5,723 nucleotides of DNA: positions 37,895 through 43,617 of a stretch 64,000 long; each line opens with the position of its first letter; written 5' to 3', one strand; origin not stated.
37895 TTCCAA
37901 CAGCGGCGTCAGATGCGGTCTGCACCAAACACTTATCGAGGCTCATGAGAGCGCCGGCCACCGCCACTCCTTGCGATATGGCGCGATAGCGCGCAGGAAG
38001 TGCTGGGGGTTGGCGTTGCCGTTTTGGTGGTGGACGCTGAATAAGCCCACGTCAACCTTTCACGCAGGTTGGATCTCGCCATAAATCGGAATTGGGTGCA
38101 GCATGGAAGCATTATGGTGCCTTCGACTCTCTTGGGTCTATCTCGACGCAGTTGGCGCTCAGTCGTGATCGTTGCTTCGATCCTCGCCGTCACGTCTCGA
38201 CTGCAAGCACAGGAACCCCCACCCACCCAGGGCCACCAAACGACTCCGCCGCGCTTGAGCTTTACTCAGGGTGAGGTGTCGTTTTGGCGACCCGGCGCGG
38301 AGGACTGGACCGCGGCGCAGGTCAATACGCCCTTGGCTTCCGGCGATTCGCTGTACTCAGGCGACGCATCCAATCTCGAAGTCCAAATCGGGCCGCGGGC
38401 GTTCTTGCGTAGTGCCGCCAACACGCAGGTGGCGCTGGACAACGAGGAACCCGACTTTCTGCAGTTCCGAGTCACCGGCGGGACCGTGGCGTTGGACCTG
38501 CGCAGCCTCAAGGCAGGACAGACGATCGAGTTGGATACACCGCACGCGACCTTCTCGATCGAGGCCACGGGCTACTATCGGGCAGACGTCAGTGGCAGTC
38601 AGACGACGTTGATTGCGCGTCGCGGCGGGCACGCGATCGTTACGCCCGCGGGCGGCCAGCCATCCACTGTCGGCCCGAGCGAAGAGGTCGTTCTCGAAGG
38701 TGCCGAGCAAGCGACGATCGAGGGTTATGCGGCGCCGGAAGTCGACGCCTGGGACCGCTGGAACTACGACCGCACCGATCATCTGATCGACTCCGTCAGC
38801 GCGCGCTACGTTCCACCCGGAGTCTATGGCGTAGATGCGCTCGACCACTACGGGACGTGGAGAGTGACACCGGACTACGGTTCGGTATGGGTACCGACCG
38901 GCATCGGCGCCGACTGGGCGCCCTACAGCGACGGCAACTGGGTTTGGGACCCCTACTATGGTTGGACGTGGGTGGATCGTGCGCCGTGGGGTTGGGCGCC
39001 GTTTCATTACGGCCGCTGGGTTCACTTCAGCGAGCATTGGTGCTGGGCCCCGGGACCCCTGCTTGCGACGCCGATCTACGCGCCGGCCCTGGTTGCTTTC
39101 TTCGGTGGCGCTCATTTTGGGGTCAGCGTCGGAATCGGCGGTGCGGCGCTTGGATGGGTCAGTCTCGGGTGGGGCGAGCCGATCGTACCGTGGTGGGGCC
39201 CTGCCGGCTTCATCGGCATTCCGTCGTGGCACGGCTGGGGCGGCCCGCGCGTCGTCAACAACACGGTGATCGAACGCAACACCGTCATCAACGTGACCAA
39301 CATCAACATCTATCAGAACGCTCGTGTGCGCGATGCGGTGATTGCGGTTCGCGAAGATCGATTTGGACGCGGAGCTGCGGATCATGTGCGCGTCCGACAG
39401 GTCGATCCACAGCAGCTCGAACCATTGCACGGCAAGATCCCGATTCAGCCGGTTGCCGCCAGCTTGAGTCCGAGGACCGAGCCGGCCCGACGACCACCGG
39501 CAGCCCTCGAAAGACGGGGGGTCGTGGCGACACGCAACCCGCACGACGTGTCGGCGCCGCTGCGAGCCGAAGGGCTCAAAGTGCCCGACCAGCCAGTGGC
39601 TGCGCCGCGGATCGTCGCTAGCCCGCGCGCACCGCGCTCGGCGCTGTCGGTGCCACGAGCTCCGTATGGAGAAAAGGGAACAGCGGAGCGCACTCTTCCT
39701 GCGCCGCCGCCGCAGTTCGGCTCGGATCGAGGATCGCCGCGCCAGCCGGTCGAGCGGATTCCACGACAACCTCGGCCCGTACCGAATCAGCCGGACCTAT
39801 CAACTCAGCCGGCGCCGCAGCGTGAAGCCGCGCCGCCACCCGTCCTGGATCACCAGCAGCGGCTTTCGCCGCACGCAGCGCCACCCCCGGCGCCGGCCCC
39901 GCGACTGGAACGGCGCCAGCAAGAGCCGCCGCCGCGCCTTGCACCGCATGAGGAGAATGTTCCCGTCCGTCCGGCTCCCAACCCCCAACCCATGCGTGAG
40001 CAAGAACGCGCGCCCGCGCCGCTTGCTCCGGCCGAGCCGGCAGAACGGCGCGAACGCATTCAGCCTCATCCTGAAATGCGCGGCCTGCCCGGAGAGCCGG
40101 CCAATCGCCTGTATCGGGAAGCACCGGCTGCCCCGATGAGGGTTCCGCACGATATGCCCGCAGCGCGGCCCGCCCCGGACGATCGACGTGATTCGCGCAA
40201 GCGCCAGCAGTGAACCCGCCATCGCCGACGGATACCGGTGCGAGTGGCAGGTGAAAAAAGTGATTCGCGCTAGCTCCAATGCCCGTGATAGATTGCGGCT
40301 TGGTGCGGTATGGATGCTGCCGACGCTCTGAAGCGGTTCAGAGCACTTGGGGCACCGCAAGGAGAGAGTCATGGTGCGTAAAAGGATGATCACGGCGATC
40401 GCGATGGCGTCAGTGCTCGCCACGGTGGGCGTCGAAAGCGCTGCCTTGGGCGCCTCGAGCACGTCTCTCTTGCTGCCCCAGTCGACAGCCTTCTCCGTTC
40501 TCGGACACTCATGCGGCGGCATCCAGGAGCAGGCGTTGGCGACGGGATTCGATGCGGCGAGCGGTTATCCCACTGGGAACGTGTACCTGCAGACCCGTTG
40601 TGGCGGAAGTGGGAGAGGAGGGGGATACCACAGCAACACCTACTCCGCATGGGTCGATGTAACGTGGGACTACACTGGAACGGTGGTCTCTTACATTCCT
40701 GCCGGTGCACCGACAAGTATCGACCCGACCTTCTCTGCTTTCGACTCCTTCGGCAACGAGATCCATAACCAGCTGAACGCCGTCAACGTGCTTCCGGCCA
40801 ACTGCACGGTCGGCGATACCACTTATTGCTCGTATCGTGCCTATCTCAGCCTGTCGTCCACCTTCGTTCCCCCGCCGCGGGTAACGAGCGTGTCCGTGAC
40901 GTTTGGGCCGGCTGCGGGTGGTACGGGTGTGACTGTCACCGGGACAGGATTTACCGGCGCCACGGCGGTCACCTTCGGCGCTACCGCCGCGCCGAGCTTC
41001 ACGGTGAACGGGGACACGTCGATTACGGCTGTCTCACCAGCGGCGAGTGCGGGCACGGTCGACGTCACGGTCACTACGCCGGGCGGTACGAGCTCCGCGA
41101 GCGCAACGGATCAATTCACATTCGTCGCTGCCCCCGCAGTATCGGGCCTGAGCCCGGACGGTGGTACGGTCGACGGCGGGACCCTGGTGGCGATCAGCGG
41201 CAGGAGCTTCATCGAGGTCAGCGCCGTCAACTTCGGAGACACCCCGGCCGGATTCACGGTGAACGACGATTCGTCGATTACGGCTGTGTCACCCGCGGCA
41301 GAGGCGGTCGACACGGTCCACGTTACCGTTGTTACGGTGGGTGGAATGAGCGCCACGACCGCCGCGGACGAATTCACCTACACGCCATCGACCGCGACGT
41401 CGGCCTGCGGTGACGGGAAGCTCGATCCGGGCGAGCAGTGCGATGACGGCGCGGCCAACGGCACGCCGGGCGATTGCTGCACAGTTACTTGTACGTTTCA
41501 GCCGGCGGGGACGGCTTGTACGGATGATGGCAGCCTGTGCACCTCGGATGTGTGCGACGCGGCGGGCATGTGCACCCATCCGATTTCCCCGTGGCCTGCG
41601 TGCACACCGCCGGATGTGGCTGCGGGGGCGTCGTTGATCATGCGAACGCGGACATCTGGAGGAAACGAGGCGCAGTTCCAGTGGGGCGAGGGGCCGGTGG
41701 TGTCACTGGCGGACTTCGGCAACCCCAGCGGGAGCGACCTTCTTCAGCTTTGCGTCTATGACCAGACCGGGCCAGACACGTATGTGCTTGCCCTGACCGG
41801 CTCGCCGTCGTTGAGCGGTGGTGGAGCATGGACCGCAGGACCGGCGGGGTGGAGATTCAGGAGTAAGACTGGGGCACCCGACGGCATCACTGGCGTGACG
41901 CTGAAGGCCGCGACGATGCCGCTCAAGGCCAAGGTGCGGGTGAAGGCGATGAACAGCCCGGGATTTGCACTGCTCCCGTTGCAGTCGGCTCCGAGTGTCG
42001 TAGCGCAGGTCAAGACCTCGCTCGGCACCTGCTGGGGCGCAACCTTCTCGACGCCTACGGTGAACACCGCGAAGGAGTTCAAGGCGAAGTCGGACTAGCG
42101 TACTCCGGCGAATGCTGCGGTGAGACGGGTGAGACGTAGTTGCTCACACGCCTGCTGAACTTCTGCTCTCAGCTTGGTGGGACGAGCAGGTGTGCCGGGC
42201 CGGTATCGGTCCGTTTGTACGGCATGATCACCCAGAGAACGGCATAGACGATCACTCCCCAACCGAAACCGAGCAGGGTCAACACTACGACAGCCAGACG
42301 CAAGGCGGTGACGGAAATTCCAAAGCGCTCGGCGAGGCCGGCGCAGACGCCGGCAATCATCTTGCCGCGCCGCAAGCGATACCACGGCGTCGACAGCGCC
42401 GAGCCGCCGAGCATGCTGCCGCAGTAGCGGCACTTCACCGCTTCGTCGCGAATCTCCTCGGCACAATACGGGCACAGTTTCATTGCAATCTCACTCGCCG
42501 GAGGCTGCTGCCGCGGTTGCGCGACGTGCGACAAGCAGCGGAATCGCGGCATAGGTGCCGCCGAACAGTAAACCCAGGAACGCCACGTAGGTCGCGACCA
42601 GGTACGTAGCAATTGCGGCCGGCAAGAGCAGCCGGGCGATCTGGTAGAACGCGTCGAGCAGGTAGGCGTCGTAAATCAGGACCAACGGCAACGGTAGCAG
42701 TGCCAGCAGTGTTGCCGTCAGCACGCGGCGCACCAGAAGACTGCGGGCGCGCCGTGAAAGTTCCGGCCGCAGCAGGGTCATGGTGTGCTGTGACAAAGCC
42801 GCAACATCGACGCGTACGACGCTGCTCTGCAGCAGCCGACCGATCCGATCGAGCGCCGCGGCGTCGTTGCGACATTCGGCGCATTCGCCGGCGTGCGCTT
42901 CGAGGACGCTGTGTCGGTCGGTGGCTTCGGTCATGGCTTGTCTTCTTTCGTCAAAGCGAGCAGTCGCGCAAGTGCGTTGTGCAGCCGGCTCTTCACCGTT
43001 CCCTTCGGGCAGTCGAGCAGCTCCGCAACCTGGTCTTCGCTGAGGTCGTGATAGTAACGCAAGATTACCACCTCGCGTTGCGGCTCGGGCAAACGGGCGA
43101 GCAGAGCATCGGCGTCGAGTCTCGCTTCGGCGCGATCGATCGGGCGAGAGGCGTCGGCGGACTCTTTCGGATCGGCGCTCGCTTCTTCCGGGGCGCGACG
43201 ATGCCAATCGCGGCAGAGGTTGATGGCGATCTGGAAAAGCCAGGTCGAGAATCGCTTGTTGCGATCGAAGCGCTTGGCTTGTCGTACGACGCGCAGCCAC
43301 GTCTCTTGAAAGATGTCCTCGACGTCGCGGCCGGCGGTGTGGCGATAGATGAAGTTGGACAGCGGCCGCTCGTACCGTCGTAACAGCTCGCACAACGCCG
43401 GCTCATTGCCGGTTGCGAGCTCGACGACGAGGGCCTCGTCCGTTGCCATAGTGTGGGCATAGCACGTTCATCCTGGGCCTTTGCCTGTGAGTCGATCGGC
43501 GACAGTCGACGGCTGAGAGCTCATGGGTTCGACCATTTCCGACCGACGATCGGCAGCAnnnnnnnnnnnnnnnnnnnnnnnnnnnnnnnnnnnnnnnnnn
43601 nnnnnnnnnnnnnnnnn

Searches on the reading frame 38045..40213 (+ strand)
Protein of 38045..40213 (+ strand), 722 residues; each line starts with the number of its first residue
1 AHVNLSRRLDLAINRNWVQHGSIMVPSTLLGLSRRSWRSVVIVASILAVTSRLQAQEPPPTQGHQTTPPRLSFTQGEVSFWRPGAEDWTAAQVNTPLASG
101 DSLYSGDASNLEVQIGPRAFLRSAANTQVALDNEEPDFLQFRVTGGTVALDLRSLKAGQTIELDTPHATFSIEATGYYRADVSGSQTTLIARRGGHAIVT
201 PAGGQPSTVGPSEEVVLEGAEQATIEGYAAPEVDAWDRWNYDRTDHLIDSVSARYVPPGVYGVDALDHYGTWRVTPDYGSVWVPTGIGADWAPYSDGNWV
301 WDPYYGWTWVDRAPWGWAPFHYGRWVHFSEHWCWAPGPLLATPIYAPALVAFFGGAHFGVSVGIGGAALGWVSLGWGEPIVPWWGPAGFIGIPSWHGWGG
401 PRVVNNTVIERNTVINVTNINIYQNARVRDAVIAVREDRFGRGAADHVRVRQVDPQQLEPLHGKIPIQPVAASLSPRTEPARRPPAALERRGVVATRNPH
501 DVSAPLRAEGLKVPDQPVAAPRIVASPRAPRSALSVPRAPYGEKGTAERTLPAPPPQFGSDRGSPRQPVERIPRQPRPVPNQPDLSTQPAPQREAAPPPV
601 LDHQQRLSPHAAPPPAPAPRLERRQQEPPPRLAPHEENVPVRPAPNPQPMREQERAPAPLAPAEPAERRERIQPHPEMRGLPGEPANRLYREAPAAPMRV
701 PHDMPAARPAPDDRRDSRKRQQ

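Call 41: search_protein_families(library=pfam, proteins=[window:38045-40213:+], max_evalue=0.0001)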
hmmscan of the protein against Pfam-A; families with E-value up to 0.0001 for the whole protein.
window:38045-40213:+ (722 aa): 1 family
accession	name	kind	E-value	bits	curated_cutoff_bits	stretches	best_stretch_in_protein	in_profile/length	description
PF20245.3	DUF6600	-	2.9e-25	88.7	27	1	264-375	2-99/102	Family of unknown function (DUF6600)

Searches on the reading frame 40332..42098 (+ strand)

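Call 41: search_protein_families(library=pfam, proteins=[window:40332-42098:+], max_evalue=0.0001)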
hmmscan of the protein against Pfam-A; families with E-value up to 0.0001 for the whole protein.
window:40332-42098:+ (588 aa): 1 family
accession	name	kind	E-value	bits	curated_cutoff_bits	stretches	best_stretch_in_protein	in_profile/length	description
PF01833.30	TIG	-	1.5e-21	76.6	20.9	2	182-264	1-84/84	IPT/TIG domain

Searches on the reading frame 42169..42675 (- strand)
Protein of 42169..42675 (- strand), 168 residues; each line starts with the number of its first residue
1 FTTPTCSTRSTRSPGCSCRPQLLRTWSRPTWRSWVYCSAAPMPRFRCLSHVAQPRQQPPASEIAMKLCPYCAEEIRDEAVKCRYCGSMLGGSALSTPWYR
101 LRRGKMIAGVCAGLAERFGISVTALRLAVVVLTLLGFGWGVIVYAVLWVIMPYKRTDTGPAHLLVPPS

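Call 41: search_protein_families(library=pfam, proteins=[window:42169-42675:-], max_evalue=0.0001)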
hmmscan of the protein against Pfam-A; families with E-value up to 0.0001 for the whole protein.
window:42169-42675:- (168 aa): 3 families
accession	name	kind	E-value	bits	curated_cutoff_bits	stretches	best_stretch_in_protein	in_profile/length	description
PF04024.17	PspC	-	5.5e-21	74.6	25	1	97-153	2-57/58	PspC domain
PF13248.11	Zn_ribbon_3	-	5.4e-06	26.1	27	1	65-87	2-24/26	zinc-ribbon domain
PF13240.11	Zn_Ribbon_1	-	1.4e-05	25.2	25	1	68-88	2-22/23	zinc-ribbon domain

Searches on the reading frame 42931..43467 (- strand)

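Call 41: search_protein_families(library=pfam, proteins=[window:42931-43467:-], max_evalue=0.0001)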
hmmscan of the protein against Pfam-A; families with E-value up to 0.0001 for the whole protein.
window:42931-43467:- (178 aa): 3 families
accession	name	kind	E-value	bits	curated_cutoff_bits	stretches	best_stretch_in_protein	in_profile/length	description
PF08281.18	Sigma70_r4_2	-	1.3e-17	63.6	25.7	1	119-169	4-54/54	Sigma-70, region 4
PF04542.20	Sigma70_r2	-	1.7e-16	60.2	24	1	28-92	1-68/71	Sigma-70 region 2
PF04545.22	Sigma70_r4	-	2e-13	50.1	24.1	1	122-169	1-48/50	Sigma-70, region 4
